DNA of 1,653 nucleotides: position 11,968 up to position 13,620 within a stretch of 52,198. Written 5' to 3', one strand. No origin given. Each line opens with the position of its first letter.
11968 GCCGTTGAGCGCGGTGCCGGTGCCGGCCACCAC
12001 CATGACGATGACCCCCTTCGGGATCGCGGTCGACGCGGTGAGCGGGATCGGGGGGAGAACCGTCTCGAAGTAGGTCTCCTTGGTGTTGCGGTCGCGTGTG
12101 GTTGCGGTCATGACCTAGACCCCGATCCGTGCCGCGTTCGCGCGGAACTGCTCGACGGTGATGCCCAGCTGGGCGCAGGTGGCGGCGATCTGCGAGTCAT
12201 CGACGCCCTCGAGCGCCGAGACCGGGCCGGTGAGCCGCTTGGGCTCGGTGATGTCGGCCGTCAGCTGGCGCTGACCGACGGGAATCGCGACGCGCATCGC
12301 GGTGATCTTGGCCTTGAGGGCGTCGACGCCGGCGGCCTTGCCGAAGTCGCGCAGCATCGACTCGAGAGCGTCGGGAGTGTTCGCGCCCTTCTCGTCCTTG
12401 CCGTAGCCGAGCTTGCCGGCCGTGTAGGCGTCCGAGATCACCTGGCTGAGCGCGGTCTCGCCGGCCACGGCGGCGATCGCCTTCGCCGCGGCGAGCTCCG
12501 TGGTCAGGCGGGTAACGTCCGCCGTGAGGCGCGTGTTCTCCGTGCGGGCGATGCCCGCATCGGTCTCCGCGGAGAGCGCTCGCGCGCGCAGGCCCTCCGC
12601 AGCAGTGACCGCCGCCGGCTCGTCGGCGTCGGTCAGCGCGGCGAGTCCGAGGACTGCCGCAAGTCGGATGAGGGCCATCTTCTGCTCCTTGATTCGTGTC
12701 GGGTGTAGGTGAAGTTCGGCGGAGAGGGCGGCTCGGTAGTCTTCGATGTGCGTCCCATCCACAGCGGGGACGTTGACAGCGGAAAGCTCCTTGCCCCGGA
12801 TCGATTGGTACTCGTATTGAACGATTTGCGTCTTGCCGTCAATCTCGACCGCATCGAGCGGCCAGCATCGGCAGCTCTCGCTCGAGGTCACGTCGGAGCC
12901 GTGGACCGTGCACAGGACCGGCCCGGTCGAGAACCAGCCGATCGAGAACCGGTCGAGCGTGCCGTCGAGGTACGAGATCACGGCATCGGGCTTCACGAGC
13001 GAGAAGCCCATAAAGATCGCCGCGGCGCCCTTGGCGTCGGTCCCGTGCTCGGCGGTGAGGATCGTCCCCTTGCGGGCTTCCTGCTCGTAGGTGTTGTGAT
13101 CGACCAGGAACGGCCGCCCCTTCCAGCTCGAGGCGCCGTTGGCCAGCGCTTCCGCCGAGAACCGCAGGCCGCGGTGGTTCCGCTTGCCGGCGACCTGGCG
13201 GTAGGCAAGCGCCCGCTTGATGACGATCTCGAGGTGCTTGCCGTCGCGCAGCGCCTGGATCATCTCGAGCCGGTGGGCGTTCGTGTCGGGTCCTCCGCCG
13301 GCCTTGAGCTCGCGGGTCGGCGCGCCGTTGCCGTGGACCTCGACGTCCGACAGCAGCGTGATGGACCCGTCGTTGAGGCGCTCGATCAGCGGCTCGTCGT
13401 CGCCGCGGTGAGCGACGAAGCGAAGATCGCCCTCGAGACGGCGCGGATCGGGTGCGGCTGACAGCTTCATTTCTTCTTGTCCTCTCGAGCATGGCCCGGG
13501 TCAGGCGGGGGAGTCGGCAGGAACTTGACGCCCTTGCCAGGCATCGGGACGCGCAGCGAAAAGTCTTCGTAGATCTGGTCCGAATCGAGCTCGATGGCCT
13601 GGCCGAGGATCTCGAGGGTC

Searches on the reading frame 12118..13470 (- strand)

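Call 10: search_protein_families(library=pfam, proteins=[window:12118-13470:-], max_evalue=0.001)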
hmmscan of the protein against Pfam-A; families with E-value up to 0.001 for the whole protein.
window:12118-13470:- (451 aa): 0 families

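Call 34: search_protein_families(library=phrogs, proteins=[window:12118-13470:-], max_evalue=0.001)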
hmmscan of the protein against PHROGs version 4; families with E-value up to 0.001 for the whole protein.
window:12118-13470:- (451 aa): 1 family
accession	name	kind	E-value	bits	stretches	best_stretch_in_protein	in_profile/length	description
phrog_328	-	head and packaging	4.4e-09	37.4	1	232-445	145-334/339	head maturation protease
